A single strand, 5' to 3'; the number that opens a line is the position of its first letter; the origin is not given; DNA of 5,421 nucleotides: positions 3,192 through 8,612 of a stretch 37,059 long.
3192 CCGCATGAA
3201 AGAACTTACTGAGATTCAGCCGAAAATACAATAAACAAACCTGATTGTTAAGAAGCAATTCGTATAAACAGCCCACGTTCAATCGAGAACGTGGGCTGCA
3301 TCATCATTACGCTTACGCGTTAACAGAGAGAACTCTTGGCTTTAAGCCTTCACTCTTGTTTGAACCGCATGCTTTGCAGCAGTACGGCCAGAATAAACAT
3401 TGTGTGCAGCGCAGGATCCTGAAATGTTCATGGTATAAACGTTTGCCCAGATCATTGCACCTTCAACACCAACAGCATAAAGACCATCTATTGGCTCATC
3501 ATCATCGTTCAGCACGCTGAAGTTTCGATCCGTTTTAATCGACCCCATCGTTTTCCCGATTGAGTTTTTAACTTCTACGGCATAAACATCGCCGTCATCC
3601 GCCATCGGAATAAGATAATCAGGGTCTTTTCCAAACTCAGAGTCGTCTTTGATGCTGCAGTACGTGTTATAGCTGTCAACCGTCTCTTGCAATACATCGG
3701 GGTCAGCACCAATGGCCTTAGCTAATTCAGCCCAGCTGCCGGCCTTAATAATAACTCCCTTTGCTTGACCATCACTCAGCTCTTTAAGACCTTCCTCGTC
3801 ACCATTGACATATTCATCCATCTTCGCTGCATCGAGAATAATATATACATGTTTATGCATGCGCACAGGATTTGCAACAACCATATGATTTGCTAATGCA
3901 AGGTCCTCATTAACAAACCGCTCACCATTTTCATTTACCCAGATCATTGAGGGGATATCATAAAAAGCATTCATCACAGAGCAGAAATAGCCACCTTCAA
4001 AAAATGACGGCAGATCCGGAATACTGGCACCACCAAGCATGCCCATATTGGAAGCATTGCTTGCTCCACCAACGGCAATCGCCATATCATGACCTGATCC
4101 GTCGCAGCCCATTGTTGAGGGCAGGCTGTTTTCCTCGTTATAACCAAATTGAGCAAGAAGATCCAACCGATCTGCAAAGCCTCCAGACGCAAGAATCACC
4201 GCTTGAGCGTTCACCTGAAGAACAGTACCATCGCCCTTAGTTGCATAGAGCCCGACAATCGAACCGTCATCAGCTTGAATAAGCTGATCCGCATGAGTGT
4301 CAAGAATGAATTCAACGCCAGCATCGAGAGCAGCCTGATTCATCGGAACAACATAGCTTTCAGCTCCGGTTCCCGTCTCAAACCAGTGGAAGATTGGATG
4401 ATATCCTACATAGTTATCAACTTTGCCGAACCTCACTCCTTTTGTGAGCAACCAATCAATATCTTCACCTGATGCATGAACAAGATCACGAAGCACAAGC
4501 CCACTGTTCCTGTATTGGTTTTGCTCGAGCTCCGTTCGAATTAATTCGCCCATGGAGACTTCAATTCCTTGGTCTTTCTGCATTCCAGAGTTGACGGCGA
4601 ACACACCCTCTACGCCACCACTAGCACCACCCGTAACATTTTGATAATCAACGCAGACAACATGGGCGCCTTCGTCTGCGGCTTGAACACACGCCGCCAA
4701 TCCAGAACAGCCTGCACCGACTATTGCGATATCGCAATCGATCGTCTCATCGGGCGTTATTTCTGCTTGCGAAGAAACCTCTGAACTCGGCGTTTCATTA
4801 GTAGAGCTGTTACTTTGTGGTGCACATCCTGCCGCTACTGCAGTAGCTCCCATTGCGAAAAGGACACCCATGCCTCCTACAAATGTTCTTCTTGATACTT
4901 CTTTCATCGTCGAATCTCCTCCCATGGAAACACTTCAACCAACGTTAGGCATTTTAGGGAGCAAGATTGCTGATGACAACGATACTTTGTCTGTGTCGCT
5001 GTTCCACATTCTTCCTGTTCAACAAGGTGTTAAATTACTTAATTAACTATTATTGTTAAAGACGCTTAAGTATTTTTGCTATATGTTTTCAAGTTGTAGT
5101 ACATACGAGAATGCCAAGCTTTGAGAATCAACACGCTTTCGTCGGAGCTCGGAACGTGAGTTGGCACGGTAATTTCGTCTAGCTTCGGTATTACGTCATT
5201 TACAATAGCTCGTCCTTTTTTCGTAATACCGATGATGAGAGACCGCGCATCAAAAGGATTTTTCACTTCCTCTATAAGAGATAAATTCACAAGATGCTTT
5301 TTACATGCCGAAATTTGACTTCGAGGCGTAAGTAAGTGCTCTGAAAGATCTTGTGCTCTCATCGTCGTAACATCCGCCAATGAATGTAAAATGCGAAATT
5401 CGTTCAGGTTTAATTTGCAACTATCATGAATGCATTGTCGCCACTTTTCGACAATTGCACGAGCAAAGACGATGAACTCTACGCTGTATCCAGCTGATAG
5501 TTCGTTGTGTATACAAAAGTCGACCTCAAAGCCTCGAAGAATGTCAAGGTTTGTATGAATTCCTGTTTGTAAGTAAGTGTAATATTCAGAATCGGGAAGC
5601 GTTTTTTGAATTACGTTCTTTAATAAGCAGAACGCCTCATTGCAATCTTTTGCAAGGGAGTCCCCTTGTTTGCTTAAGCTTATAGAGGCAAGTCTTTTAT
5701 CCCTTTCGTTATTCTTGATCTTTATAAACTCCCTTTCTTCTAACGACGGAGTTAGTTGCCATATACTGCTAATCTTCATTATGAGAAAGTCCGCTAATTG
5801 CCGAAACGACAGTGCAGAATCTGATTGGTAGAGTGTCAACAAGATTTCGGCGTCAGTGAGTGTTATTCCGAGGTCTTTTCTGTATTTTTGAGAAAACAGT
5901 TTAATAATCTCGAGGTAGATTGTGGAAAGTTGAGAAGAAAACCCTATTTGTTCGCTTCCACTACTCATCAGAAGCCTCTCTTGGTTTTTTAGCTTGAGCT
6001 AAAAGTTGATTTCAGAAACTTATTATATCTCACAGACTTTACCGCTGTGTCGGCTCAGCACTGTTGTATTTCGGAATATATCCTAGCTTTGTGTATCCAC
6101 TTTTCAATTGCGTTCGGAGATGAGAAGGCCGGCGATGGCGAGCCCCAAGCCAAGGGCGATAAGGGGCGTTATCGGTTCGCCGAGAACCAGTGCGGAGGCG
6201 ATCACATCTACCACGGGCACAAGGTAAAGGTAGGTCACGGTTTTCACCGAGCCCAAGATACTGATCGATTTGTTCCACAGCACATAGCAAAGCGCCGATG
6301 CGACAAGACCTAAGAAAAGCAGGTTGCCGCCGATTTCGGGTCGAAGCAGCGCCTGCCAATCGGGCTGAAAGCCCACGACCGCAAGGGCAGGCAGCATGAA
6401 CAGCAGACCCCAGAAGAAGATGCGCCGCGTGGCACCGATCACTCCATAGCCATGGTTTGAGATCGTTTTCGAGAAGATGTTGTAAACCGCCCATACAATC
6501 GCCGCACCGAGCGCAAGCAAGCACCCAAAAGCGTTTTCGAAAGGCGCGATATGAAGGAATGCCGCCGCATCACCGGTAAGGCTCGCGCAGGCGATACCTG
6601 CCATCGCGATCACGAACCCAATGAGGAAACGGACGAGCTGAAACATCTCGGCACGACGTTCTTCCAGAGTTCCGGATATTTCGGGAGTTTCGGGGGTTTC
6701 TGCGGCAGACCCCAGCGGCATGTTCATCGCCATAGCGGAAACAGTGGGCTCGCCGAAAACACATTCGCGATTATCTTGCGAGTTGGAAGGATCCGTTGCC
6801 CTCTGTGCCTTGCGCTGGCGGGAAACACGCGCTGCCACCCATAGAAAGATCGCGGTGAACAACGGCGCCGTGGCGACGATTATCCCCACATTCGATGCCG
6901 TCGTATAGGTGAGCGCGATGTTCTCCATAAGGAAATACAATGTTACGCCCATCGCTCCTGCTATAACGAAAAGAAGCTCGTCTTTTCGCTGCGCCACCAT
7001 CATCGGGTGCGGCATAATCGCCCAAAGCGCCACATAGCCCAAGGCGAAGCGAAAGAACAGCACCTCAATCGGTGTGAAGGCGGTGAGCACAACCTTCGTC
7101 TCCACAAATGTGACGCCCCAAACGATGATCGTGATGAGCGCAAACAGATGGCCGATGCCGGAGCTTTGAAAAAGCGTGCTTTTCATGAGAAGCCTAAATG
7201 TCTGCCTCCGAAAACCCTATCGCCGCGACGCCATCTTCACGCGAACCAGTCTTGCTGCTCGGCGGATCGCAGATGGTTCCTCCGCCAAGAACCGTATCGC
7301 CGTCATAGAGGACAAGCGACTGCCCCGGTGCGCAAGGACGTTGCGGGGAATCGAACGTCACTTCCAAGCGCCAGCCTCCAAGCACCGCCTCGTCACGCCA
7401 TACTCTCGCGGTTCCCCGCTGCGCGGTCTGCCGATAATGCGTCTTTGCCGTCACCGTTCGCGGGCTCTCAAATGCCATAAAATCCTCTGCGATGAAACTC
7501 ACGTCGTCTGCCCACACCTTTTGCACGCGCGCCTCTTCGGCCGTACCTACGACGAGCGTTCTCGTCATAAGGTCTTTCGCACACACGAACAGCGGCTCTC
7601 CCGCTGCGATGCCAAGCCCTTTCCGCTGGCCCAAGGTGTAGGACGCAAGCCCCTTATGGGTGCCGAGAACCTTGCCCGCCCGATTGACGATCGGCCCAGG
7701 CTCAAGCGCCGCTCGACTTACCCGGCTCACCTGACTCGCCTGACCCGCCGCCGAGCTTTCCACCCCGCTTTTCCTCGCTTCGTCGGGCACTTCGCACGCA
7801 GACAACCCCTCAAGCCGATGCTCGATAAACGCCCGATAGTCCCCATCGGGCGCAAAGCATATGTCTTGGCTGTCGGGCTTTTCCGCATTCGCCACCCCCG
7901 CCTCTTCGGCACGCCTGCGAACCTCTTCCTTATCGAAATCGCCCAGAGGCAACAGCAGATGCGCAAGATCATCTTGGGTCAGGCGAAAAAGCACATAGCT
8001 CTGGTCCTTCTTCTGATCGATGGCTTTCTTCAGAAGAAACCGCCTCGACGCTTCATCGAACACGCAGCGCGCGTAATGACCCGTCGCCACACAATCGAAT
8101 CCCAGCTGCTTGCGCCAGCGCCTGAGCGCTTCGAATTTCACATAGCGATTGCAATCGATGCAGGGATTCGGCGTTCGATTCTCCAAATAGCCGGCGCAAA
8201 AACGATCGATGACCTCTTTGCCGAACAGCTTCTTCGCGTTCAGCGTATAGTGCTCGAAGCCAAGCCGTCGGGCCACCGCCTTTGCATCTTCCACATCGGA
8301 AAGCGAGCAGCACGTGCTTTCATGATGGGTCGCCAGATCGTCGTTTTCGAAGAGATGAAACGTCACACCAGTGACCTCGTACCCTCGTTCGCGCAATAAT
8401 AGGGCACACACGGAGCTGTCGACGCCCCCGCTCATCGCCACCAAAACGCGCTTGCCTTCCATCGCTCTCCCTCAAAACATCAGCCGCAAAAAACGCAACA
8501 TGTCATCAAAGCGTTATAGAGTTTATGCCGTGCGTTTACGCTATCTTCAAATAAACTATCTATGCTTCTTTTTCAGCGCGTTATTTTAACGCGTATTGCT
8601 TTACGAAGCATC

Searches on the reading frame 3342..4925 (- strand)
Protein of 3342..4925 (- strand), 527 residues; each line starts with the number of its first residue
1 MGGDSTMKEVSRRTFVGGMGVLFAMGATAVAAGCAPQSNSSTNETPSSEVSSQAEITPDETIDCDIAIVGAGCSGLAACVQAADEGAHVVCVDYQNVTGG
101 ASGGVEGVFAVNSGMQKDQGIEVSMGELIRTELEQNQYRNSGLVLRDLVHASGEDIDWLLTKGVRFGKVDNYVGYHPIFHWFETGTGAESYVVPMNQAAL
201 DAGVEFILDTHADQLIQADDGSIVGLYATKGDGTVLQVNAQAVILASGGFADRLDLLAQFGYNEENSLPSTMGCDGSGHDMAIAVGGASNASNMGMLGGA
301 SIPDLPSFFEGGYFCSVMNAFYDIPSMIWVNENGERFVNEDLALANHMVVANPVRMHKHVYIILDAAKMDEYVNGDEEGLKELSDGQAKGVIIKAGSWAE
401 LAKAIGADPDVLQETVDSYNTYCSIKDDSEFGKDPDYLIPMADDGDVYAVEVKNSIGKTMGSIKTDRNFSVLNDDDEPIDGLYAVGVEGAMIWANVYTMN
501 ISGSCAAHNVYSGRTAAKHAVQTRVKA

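Call 62: search_protein_families(library=pfam, proteins=[window:3342-4925:-], max_evalue=0.00001)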
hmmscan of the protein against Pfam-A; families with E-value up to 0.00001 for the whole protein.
window:3342-4925:- (527 aa): 3 families
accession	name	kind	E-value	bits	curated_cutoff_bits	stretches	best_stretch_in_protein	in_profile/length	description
PF00890.30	FAD_binding_2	-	3.8e-38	132.2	20.4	1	65-486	1-396/414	FAD binding domain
PF01266.30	DAO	-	3.6e-12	46.9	27.9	1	65-254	1-209/353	FAD dependent oxidoreductase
PF12831.13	FAD_oxidored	-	7.6e-08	32.5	27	1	65-248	1-145/416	FAD dependent oxidoreductase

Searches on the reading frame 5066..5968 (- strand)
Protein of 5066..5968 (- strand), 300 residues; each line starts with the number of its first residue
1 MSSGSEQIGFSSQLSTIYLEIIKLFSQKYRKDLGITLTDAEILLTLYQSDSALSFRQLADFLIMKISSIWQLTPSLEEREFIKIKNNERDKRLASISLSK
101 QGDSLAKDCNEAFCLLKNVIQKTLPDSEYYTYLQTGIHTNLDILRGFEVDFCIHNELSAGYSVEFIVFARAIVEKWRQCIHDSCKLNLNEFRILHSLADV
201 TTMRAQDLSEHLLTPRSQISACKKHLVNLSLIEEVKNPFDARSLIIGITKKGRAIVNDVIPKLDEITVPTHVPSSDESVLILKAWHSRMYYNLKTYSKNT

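Call 62: search_protein_families(library=pfam, proteins=[window:5066-5968:-], max_evalue=0.00001)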
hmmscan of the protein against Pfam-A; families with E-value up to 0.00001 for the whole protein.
window:5066-5968:- (300 aa): 5 families
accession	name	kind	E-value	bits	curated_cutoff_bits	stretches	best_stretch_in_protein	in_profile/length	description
PF22381.2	Staph_reg_Sar_Rot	-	1.3e-12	48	27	0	179-258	5-84/85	Transcriptional regulator SarA/Rot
PF01047.28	MarR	-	6.1e-12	45.7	24.6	1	35-92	1-57/59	MarR family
PF12802.13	MarR_2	-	1.4e-11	44.8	27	1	186-243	3-61/61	MarR family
PF13463.12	HTH_27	-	1.1e-10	42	22.2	0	187-252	2-68/68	Winged helix DNA-binding domain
PF13601.12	HTH_34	-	1.7e-07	31.8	27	0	191-266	3-79/80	Winged helix DNA-binding domain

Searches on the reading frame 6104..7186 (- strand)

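Call 62: search_protein_families(library=pfam, proteins=[window:6104-7186:-], max_evalue=0.00001)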
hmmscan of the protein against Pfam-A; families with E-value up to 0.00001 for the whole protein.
window:6104-7186:- (360 aa): 2 families
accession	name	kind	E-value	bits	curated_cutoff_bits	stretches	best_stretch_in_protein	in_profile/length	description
PF00892.27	EamA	-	4.7e-35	121.3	28.2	2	220-356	2-132/135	EamA-like transporter family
PF03151.22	TPT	-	3.1e-08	33.8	30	1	188-355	122-288/291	Triose-phosphate Transporter family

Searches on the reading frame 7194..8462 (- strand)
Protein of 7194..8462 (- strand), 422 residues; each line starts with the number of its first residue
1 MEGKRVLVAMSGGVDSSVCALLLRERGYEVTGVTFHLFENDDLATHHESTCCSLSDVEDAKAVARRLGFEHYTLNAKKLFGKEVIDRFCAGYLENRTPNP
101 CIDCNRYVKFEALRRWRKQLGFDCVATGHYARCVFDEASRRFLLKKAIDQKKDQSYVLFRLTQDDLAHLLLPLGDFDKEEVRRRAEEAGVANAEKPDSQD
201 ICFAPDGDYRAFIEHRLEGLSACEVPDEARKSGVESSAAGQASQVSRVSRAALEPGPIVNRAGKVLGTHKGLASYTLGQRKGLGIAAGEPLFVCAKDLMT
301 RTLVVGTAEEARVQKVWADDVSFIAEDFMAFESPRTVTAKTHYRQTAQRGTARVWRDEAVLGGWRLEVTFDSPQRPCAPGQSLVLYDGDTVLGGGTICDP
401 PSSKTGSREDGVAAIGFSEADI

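Call 62: search_protein_families(library=pfam, proteins=[window:7194-8462:-], max_evalue=0.00001)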
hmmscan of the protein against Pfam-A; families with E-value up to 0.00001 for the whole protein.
window:7194-8462:- (422 aa): 4 families
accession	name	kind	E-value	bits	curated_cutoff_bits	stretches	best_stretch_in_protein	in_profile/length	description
PF03054.22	tRNA_Me_trans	-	1.7e-69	234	20.6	1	4-204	1-200/202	tRNA methyl transferase HUP domain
PF20259.3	tRNA_Me_trans_M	-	2.6e-17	62.5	27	1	254-306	11-65/66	tRNA methyl transferase PRC-barrel domain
PF20258.4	tRNA_Me_trans_C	-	3.4e-13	50.2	20.6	1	315-397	3-77/77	Aminomethyltransferase beta-barrel domain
PF06508.19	QueC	-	1.9e-06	27.9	22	1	6-191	2-176/210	Queuosine biosynthesis protein QueC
